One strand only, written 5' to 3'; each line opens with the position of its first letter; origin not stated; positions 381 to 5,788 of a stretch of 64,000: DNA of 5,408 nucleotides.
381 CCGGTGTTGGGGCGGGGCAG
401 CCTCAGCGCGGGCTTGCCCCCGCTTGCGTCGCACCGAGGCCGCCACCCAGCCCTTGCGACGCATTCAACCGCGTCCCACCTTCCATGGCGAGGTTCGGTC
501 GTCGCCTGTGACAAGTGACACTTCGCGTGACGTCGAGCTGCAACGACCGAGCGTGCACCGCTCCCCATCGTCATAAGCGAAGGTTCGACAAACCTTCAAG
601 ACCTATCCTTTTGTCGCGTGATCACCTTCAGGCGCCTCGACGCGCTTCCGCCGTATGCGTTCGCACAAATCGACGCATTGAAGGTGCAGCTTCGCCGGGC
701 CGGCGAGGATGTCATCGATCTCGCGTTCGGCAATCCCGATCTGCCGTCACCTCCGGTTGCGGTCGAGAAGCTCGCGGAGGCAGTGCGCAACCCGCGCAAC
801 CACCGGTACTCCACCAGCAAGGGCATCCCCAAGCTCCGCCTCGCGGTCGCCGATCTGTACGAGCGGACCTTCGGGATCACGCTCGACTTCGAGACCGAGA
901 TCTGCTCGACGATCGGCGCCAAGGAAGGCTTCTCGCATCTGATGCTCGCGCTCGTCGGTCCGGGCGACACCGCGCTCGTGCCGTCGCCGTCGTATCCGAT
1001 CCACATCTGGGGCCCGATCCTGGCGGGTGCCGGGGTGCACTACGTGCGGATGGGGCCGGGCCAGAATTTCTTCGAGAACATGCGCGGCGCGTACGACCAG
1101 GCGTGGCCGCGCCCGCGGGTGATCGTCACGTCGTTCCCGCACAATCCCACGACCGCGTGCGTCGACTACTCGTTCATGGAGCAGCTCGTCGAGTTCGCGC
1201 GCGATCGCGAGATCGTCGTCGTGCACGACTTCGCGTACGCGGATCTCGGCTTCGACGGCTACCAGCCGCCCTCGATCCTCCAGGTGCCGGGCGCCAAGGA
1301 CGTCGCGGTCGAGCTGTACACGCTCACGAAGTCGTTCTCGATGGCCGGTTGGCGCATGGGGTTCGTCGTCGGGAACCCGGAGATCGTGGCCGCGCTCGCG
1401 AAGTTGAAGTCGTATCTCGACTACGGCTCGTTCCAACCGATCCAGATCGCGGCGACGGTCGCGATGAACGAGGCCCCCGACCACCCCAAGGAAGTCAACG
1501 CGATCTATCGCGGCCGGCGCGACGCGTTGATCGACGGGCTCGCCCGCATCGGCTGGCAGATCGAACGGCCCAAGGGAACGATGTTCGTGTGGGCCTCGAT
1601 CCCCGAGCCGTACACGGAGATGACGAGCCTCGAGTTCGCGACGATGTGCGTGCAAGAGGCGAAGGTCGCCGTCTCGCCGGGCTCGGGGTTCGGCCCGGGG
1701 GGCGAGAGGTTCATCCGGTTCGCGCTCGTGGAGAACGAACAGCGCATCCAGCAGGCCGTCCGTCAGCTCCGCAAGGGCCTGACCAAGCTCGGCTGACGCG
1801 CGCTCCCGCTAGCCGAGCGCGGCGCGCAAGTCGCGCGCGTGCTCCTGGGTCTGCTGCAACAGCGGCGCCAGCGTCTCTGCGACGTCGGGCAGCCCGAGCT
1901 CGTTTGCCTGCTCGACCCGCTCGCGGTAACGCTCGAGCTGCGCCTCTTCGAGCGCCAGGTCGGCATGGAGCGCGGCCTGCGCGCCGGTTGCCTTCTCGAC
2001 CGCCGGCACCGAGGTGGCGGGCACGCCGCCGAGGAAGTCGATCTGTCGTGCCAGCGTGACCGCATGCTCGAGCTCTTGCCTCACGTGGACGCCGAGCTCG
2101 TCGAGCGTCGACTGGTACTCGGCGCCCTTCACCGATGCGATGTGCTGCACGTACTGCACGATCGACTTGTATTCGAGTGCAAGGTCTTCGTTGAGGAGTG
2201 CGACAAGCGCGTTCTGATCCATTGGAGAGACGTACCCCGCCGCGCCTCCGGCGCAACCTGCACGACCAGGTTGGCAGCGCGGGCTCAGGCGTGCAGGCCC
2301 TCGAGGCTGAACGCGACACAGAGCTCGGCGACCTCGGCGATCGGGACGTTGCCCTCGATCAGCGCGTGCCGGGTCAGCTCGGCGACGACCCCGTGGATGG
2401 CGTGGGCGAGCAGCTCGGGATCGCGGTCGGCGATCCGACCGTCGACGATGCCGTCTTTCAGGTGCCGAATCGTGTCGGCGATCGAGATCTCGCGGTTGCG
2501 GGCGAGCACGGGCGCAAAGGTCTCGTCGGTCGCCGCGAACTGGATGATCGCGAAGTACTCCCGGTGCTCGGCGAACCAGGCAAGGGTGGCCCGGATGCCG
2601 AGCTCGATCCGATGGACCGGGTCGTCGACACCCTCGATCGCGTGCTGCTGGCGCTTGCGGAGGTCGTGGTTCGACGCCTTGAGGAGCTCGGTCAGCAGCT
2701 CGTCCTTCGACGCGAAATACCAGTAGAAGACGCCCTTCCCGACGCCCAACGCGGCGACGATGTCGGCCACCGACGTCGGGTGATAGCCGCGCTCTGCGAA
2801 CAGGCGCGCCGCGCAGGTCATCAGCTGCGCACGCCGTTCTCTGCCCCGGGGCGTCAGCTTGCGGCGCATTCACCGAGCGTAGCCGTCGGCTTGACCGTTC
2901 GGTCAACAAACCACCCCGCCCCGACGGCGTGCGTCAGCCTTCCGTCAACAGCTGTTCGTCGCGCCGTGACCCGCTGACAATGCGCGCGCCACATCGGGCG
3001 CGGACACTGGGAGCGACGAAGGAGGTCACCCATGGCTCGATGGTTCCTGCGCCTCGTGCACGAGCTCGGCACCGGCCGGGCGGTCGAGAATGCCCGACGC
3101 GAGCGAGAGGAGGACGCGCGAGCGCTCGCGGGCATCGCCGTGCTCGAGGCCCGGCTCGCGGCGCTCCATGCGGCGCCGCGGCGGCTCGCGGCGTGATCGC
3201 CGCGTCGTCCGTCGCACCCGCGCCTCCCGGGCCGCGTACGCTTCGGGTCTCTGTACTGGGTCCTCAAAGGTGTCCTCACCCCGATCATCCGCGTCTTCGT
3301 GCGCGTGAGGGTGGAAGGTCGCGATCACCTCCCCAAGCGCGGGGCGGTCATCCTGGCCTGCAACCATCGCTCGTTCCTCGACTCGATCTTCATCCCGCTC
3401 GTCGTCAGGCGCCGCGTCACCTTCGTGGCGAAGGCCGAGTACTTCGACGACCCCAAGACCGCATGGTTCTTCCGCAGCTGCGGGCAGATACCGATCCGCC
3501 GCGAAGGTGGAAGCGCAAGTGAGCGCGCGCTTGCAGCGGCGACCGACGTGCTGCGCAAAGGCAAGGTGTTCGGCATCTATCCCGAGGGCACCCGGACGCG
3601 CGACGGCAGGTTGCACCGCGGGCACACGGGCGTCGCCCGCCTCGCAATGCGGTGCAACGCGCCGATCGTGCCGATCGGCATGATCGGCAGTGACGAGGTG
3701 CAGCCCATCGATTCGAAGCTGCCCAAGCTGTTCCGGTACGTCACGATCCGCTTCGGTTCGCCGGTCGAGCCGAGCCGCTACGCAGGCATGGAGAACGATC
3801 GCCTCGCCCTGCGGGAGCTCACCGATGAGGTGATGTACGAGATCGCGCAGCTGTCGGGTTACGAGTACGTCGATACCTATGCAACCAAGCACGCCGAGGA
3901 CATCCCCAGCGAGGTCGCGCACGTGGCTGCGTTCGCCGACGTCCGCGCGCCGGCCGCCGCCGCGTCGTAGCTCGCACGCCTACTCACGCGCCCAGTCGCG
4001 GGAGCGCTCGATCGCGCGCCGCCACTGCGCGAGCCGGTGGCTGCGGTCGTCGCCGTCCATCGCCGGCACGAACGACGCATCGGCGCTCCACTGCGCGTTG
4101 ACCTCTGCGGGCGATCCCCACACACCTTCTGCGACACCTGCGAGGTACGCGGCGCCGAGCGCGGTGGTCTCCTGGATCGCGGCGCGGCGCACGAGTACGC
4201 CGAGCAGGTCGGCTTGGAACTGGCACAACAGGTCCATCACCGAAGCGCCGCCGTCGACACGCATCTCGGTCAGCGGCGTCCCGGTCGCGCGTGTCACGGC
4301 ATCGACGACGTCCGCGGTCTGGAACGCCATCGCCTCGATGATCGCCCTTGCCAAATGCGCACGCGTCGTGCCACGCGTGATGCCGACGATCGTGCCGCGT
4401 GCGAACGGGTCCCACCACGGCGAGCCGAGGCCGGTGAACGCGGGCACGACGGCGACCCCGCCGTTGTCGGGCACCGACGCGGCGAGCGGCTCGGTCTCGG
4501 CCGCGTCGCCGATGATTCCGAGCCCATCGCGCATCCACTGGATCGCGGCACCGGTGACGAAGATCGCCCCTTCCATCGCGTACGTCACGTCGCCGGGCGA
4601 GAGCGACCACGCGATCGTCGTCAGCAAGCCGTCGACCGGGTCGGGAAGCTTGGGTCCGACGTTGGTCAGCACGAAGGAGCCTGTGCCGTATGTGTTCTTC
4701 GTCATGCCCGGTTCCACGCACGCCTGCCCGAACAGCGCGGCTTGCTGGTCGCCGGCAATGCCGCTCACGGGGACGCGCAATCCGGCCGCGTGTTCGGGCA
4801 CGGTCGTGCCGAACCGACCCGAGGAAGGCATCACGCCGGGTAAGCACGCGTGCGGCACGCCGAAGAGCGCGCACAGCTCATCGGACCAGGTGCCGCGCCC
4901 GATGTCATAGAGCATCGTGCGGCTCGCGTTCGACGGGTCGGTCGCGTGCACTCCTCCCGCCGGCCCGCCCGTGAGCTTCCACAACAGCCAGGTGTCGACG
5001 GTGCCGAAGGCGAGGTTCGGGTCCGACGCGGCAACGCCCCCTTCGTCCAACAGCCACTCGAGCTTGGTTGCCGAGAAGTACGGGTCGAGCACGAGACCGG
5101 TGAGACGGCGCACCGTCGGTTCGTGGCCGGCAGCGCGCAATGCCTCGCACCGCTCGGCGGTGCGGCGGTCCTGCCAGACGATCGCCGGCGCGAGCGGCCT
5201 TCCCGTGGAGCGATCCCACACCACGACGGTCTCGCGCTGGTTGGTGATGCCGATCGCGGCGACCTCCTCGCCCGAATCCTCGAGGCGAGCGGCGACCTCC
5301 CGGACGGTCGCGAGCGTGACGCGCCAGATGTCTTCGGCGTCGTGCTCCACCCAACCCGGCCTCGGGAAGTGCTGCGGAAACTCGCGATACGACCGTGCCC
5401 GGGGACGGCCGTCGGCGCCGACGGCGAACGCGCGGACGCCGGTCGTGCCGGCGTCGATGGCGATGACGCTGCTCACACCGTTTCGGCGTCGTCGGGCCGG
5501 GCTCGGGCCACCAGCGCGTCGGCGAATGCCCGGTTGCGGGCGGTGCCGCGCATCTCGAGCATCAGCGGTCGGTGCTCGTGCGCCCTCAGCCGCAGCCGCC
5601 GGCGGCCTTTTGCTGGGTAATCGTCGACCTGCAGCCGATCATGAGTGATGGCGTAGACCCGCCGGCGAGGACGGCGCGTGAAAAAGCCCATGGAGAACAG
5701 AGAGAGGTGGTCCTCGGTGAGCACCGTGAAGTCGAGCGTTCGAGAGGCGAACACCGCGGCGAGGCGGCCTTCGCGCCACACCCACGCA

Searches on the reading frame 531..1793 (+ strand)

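Call 29: search_protein_families(library=pfam, proteins=[window:531-1793:+], max_evalue=0.00001)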
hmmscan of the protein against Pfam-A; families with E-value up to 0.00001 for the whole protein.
window:531-1793:+ (421 aa): 1 family
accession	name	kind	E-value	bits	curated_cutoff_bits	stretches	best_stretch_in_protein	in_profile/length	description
PF00155.27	Aminotran_1_2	-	3.5e-56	191.4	19.7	1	60-412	2-360/361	Aminotransferase class I and II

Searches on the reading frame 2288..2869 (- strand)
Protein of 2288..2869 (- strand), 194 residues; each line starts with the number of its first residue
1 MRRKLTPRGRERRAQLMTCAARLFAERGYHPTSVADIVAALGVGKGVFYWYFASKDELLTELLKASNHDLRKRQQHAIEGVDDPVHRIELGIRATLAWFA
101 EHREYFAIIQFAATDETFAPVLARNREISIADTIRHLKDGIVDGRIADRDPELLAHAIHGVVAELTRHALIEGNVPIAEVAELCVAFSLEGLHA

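Call 29: search_protein_families(library=pfam, proteins=[window:2288-2869:-], max_evalue=0.00001)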
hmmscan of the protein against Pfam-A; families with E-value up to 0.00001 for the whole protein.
window:2288-2869:- (194 aa): 2 families
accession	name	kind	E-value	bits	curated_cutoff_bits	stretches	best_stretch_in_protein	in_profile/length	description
PF00440.29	TetR_N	-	2.2e-18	66.2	24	1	20-62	5-47/47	Bacterial regulatory proteins, tetR family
PF17932.6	TetR_C_24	-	1.6e-06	28.8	26.4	1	82-192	2-114/114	Tetracyclin repressor-like, C-terminal domain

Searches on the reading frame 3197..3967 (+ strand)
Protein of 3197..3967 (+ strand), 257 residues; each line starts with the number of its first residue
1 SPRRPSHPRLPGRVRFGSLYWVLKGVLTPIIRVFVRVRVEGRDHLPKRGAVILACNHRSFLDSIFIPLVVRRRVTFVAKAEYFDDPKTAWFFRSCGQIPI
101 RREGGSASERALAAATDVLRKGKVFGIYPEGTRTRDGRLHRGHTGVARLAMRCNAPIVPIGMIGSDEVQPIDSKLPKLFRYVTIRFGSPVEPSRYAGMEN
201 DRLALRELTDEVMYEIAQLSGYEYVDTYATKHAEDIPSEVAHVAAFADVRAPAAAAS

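Call 29: search_protein_families(library=pfam, proteins=[window:3197-3967:+], max_evalue=0.00001)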
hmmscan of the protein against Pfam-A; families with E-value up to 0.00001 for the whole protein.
window:3197-3967:+ (257 aa): 1 family
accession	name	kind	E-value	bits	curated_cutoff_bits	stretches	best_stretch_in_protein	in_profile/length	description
PF01553.26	Acyltransferase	-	2.7e-34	118.2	23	1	36-162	1-131/132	Acyltransferase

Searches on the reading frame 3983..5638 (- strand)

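Call 29: search_protein_families(library=pfam, proteins=[window:3983-5638:-], max_evalue=0.00001)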
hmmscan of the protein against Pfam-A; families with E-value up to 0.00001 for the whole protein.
window:3983-5638:- (552 aa): 2 families
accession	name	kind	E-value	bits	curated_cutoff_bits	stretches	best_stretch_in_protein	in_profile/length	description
PF00370.27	FGGY_N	-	6e-69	232.8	28.8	1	58-304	2-245/245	FGGY family of carbohydrate kinases, N-terminal domain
PF02782.22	FGGY_C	-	6.3e-43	147.3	27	1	315-503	3-197/198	FGGY family of carbohydrate kinases, C-terminal domain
